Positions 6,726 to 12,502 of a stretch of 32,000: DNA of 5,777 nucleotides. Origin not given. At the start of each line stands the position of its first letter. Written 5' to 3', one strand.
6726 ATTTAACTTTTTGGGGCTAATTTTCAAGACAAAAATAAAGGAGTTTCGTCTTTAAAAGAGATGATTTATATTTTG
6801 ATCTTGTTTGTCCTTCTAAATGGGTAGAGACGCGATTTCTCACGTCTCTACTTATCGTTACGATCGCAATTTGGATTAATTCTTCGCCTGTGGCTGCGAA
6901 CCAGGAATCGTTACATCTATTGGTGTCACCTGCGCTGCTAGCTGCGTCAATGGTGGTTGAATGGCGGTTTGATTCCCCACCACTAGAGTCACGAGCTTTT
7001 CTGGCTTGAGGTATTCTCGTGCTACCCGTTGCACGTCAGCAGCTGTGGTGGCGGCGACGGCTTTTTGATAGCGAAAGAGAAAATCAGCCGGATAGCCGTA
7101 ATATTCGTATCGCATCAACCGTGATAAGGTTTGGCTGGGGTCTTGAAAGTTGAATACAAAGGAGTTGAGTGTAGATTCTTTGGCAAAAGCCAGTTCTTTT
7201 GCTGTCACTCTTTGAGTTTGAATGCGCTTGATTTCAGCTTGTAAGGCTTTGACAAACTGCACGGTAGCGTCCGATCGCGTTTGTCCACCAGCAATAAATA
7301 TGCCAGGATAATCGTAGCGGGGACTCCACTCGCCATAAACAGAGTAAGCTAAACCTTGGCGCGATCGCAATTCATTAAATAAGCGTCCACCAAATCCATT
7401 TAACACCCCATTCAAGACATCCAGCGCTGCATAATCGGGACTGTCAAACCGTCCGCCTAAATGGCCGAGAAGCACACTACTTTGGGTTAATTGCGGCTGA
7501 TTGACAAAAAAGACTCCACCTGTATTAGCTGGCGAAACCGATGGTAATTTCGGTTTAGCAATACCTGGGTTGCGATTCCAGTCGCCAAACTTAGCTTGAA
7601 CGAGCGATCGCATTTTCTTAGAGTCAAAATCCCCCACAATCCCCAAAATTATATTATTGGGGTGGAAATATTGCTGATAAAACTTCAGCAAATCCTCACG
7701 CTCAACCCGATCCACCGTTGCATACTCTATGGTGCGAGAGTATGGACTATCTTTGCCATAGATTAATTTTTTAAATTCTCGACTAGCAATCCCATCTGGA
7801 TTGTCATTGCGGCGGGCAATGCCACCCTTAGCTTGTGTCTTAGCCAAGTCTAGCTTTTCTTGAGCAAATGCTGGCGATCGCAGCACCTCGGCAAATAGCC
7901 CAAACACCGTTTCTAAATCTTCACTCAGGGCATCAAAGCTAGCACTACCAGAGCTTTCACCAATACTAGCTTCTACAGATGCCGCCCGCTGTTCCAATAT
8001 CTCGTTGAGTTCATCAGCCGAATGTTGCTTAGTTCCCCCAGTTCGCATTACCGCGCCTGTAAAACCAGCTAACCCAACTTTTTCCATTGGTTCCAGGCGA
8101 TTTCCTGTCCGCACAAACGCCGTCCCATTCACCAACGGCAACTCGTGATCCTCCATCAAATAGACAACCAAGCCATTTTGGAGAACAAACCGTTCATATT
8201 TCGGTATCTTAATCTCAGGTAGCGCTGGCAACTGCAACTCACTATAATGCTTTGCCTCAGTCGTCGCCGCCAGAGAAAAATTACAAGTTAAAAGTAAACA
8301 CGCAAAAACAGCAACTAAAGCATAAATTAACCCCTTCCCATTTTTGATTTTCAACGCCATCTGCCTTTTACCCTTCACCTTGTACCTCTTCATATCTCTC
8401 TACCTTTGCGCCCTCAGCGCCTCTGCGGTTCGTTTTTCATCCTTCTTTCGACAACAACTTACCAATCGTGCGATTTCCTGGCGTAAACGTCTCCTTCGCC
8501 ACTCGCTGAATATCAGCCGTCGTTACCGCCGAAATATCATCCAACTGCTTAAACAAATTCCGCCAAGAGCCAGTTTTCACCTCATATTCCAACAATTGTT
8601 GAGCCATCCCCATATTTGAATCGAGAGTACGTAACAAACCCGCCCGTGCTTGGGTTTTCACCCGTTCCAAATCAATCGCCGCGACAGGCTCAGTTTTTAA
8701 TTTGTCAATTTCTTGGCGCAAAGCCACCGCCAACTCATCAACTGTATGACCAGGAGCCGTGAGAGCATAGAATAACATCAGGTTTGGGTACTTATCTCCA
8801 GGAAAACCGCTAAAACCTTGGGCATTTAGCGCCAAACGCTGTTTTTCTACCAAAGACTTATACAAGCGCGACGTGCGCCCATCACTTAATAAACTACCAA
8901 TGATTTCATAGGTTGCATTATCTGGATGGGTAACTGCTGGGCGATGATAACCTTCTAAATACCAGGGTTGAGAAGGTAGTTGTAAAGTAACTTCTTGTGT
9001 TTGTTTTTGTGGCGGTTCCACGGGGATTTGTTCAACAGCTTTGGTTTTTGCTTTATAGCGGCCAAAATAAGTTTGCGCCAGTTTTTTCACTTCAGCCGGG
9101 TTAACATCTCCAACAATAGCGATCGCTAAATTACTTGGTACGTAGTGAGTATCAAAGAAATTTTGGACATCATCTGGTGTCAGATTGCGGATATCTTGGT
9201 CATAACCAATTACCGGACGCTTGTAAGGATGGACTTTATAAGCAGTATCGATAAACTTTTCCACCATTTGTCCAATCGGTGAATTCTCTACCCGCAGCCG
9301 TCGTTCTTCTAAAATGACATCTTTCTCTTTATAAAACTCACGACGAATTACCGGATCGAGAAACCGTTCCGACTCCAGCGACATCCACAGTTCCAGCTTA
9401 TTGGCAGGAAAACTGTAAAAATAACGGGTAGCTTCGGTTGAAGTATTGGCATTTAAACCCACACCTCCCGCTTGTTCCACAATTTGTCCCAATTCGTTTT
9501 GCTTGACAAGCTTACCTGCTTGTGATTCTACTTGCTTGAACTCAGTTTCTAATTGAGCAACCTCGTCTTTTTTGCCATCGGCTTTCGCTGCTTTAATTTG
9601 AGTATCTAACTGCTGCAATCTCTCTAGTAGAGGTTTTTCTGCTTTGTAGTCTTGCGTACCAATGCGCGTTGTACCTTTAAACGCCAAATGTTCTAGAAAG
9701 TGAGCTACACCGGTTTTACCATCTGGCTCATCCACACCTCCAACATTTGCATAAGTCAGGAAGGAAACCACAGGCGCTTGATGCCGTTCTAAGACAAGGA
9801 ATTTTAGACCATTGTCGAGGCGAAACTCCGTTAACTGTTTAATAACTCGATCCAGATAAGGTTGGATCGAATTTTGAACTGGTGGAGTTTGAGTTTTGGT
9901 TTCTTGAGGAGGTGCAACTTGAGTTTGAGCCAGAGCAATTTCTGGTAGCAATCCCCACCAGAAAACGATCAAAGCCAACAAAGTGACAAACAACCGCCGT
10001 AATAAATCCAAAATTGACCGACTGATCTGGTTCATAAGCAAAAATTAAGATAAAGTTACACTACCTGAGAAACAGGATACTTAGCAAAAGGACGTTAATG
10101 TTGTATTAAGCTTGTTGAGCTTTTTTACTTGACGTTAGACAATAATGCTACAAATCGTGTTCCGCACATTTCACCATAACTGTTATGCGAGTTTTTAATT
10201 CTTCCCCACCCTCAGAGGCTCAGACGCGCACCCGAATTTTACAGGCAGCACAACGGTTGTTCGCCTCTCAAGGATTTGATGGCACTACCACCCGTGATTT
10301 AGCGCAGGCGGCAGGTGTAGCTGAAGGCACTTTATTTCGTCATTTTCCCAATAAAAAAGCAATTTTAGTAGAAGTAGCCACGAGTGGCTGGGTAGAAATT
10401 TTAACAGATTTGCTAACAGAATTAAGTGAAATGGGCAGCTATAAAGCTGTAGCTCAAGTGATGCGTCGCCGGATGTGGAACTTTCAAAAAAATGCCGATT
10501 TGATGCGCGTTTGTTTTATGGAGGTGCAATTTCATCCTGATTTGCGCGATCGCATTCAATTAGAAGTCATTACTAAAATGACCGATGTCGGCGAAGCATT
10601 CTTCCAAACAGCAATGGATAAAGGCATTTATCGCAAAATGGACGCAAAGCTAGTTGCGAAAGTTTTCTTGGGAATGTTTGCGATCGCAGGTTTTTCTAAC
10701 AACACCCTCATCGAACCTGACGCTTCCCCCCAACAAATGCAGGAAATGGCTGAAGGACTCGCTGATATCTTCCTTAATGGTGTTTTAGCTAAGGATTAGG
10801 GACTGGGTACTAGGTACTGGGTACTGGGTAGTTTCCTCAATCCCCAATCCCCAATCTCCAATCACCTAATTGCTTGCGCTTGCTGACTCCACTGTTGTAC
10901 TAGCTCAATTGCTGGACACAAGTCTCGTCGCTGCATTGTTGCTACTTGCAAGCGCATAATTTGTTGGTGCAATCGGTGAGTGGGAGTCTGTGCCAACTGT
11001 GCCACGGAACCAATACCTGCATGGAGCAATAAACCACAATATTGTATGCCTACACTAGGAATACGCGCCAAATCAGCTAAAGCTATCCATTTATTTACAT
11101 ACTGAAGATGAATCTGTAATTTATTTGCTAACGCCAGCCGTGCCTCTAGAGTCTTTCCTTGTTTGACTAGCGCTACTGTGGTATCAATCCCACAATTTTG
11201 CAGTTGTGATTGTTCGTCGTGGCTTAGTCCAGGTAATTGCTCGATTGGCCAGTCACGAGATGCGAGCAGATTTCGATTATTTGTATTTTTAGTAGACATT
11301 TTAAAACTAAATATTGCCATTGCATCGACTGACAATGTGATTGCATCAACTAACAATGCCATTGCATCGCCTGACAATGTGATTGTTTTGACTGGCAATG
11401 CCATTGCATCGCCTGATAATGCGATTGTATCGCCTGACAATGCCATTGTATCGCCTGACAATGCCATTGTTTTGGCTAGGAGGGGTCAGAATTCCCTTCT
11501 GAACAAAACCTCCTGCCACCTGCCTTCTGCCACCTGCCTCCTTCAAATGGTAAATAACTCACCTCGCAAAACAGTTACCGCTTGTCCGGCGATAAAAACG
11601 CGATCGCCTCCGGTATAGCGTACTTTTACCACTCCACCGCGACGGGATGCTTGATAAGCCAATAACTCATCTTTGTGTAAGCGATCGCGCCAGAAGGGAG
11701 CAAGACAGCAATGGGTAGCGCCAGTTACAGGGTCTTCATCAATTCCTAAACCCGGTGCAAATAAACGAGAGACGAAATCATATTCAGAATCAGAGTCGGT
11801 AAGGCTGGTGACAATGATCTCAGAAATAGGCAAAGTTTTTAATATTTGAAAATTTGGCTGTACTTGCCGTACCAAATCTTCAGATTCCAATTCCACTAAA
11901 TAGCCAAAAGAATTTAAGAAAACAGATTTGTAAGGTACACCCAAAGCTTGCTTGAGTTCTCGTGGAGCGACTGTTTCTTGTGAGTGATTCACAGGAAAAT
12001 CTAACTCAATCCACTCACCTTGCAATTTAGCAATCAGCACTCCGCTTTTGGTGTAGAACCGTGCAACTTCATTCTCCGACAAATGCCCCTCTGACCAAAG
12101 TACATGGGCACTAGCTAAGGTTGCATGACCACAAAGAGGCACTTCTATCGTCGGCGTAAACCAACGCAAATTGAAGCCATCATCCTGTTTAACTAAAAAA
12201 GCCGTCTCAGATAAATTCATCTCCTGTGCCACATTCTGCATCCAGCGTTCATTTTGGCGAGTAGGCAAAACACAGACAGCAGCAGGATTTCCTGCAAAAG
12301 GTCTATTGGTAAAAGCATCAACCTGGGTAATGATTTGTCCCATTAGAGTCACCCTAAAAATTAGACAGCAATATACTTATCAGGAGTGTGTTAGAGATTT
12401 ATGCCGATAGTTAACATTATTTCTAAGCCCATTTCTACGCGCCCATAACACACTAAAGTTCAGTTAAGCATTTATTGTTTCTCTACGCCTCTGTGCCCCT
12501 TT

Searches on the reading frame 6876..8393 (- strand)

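Call 3: search_protein_families(library=pfam, proteins=[window:6876-8393:-], max_evalue=1)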
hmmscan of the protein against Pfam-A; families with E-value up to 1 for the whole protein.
window:6876-8393:- (505 aa): 3 families
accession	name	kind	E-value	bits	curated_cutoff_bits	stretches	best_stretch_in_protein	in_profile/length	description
PF05193.26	Peptidase_M16_C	-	1.2e-40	139.8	23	1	230-406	2-179/181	Peptidase M16 inactive domain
PF00675.25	Peptidase_M16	-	5.4e-09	36.5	22.3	1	92-203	17-127/149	Insulinase (Peptidase family M16)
PF22456.1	PqqF-like_C_4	-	0.023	15.3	27.5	1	337-407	9-80/100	PQQ synthase PqqF-like, C-terminal lobe domain 4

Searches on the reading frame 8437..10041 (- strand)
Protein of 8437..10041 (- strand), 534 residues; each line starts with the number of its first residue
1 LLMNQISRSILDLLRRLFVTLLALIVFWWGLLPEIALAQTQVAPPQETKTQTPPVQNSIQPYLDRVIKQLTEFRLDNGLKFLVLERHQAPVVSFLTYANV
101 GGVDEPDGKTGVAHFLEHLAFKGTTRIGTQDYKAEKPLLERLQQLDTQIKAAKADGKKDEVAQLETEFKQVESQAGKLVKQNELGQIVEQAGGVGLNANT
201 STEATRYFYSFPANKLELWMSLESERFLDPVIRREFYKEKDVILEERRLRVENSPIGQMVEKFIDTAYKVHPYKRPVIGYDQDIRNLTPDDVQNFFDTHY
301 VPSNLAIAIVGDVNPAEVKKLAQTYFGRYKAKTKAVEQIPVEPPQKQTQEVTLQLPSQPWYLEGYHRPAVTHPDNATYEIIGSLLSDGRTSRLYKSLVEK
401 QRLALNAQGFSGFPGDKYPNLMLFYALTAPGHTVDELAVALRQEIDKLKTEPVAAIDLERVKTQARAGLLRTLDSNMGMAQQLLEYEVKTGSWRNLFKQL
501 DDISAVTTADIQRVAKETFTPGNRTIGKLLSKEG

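Call 9: search_protein_families(library=pfam, proteins=[window:8437-10041:-], max_evalue=0.001)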
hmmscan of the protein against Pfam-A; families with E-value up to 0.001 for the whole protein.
window:8437-10041:- (534 aa): 2 families
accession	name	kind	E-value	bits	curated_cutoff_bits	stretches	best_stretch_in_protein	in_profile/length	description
PF05193.26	Peptidase_M16_C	-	1.3e-32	113.6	23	1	286-464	1-180/181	Peptidase M16 inactive domain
PF00675.25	Peptidase_M16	-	2.1e-15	57.4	22.3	2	85-131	6-52/149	Insulinase (Peptidase family M16)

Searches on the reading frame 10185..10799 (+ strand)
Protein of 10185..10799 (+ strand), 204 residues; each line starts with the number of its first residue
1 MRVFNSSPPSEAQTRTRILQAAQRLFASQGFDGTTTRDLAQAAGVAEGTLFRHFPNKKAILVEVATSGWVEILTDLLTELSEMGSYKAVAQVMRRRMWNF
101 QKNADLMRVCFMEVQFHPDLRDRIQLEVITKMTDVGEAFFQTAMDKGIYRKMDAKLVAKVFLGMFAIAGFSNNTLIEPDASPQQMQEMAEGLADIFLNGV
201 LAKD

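Call 9: search_protein_families(library=pfam, proteins=[window:10185-10799:+], max_evalue=0.001)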
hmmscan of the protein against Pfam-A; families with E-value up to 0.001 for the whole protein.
window:10185-10799:+ (204 aa): 2 families
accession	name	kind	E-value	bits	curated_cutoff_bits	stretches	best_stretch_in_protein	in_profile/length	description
PF00440.29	TetR_N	-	1.6e-18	66.6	24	1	18-64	1-47/47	Bacterial regulatory proteins, tetR family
PF14246.11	TetR_C_7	-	1.4e-06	28.7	22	1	101-197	17-114/119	AefR-like transcriptional repressor, C-terminal domain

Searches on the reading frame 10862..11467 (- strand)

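Call 9: search_protein_families(library=pfam, proteins=[window:10862-11467:-], max_evalue=0.001)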
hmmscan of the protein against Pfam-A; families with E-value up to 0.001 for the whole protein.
window:10862-11467:- (201 aa): 2 families
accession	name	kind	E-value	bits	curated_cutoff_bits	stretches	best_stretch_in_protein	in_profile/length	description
PF14229.12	DUF4332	-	4e-41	140.5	23.2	1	79-199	1-121/122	Domain of unknown function (DUF4332)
PF11731.14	Cdd1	-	0.00077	20.1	25.5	0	130-184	5-56/86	Pathogenicity locus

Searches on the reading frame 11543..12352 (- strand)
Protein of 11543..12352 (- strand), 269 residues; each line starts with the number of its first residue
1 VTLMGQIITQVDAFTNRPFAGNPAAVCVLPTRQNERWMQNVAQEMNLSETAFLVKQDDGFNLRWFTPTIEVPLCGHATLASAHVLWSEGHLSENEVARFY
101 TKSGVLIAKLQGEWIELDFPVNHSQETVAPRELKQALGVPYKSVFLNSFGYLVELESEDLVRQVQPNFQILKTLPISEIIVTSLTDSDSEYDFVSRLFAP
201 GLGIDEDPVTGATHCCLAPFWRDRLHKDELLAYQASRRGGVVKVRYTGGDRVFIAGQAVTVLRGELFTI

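Call 9: search_protein_families(library=pfam, proteins=[window:11543-12352:-], max_evalue=0.001)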
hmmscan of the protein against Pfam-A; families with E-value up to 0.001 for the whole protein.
window:11543-12352:- (269 aa): 1 family
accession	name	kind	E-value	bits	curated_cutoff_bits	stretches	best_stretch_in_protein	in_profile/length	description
PF02567.21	PhzC-PhzF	-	2.3e-63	214.8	27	1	11-264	1-281/281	Phenazine biosynthesis-like protein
